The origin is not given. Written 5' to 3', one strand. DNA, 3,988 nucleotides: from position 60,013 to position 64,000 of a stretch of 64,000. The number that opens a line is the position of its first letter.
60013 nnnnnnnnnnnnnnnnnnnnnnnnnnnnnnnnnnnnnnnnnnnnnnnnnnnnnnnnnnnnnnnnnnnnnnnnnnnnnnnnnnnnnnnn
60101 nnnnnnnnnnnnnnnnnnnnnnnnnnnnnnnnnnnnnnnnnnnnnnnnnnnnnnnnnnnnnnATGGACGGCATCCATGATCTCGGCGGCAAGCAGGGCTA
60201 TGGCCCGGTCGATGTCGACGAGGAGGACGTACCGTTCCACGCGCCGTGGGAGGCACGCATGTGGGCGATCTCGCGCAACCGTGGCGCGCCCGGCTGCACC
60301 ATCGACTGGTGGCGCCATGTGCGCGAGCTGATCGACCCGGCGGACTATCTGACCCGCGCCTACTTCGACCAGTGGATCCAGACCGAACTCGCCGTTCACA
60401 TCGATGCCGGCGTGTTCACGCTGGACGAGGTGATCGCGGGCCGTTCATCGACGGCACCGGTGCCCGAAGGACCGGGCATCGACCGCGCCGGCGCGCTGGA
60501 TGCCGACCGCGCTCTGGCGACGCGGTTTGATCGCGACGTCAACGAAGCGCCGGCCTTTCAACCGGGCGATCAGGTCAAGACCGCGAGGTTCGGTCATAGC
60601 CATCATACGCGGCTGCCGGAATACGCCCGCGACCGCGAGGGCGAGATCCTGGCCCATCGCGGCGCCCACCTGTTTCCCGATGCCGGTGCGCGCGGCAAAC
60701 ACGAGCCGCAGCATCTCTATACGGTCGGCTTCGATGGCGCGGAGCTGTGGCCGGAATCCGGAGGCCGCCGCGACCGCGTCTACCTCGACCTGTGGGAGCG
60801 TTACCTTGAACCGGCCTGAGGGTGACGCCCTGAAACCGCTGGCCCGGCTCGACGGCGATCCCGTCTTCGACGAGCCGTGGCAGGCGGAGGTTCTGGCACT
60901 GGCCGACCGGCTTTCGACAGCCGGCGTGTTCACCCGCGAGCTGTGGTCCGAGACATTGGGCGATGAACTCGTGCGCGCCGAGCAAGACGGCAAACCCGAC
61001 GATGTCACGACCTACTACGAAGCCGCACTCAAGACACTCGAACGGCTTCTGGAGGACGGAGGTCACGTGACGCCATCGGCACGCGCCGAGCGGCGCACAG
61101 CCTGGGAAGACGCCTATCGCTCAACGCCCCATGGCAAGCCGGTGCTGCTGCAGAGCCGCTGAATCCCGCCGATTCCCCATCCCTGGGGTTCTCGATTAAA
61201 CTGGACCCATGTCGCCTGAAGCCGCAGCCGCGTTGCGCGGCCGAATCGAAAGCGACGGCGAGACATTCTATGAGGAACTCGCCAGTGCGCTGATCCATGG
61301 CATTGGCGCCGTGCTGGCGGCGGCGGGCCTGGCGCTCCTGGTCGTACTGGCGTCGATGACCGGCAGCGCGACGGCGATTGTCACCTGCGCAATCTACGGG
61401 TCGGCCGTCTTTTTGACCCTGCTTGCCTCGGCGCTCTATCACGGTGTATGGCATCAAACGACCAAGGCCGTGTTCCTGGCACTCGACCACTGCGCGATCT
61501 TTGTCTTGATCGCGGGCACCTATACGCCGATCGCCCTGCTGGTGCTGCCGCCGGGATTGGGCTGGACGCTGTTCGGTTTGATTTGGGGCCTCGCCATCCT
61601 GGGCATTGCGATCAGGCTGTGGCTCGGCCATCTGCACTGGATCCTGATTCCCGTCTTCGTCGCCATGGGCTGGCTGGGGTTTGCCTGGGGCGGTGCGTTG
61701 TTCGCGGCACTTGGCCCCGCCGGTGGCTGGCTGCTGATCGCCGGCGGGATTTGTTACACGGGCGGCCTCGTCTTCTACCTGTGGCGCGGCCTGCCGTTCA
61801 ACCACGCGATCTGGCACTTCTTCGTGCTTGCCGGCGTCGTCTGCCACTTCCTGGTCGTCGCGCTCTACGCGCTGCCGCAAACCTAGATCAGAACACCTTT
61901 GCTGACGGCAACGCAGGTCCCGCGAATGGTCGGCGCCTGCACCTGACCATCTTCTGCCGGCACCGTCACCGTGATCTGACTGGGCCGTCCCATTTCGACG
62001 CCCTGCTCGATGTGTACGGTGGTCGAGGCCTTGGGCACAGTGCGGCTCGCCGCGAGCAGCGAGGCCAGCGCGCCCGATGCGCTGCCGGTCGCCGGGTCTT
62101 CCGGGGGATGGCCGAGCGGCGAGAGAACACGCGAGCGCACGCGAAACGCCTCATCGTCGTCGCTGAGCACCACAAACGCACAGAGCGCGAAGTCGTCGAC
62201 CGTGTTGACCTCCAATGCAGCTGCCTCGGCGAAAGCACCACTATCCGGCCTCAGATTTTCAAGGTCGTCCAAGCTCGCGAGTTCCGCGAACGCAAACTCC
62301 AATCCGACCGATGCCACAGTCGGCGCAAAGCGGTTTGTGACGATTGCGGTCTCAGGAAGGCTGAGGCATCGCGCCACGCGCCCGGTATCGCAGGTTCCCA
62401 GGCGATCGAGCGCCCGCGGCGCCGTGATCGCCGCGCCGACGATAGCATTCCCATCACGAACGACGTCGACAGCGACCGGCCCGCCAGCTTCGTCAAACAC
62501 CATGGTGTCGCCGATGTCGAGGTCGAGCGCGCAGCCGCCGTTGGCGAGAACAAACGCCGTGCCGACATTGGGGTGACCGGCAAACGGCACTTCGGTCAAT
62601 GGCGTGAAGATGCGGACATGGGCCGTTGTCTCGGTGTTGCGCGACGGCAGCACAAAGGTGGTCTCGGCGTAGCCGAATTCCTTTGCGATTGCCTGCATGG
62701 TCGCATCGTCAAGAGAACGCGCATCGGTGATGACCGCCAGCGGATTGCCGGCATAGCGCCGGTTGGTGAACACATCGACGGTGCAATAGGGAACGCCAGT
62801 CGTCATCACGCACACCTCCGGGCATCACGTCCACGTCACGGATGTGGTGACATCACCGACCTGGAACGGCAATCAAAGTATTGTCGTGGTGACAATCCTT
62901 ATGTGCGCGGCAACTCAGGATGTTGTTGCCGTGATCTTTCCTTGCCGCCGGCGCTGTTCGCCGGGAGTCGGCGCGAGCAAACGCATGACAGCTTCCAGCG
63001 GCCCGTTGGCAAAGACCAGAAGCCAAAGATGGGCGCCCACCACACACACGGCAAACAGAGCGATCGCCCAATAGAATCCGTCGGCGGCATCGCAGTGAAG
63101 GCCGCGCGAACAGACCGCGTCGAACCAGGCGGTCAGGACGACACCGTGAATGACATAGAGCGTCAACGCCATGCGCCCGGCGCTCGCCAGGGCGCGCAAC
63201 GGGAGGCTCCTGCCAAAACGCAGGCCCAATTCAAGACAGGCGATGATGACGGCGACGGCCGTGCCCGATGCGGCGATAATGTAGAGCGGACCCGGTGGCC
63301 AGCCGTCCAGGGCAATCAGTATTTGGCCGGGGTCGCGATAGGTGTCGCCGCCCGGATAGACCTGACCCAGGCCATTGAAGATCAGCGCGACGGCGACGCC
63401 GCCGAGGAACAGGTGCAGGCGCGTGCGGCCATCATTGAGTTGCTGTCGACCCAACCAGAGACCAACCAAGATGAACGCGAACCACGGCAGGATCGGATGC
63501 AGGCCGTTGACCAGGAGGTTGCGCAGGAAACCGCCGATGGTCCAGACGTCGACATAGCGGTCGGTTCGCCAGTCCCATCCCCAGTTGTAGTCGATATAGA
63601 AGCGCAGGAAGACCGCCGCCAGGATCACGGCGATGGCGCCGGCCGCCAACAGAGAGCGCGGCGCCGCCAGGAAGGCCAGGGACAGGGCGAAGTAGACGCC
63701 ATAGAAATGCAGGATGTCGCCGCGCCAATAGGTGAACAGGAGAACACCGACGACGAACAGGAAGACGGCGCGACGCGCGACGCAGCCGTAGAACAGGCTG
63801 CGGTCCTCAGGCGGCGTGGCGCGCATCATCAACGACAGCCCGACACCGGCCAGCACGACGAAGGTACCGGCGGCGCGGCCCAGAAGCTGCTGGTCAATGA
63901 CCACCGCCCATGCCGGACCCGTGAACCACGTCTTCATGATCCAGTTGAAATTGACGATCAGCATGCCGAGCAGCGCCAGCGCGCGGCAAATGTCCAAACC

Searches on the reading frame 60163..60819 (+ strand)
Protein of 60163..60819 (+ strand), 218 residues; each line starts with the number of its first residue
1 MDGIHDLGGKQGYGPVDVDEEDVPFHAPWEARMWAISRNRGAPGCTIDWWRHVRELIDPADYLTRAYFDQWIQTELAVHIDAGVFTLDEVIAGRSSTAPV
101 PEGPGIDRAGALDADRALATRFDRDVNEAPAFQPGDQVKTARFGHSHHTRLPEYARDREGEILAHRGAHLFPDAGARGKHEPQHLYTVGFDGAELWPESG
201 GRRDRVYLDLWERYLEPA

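Call 64: search_protein_families(library=pfam, proteins=[window:60163-60819:+], max_evalue=0.00001)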
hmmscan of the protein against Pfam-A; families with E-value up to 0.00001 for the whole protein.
window:60163-60819:+ (218 aa): 2 families
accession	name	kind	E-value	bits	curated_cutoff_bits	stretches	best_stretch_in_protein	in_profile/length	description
PF02211.21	NHase_beta_C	-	1.6e-28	99.4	27.7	1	123-217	3-98/98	Nitrile hydratase beta subunit, C-terminal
PF21006.2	NHase_beta_N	-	5.5e-23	81.7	21.5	1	1-102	1-103/115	Nitrile hydratase beta subunit, N-terminal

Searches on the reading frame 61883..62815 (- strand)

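Call 40: search_protein_families(library=pfam, proteins=[window:61883-62815:-], max_evalue=0.00001)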
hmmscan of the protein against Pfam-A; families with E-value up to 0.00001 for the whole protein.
window:61883-62815:- (310 aa): 1 family
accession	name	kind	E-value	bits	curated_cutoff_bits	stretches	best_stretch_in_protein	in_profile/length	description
PF02567.21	PhzC-PhzF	-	1.6e-53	182.5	27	1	13-307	1-281/281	Phenazine biosynthesis-like protein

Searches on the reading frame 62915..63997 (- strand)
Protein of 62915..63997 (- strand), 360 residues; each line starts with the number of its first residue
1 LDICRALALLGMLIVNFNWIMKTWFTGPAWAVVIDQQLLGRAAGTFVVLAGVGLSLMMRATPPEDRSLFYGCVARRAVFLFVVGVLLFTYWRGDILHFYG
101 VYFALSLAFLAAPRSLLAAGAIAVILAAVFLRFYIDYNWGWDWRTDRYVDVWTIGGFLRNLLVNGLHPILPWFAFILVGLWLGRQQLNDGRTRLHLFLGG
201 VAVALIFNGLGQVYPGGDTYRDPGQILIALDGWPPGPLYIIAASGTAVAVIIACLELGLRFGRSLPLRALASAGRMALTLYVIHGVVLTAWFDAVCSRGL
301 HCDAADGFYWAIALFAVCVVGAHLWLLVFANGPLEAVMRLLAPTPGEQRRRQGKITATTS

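Call 40: search_protein_families(library=pfam, proteins=[window:62915-63997:-], max_evalue=0.00001)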
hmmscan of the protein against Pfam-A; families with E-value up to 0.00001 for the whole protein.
window:62915-63997:- (360 aa): 2 families
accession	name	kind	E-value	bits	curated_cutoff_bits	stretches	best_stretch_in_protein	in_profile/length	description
PF04235.18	DUF418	-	3.3e-15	56.8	23.6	1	244-342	61-160/163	Protein of unknown function (DUF418)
PF07786.18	HGSNAT_cat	-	2.3e-13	50.6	22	1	1-196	5-194/222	Heparan-alpha-glucosaminide N-acetyltransferase, catalytic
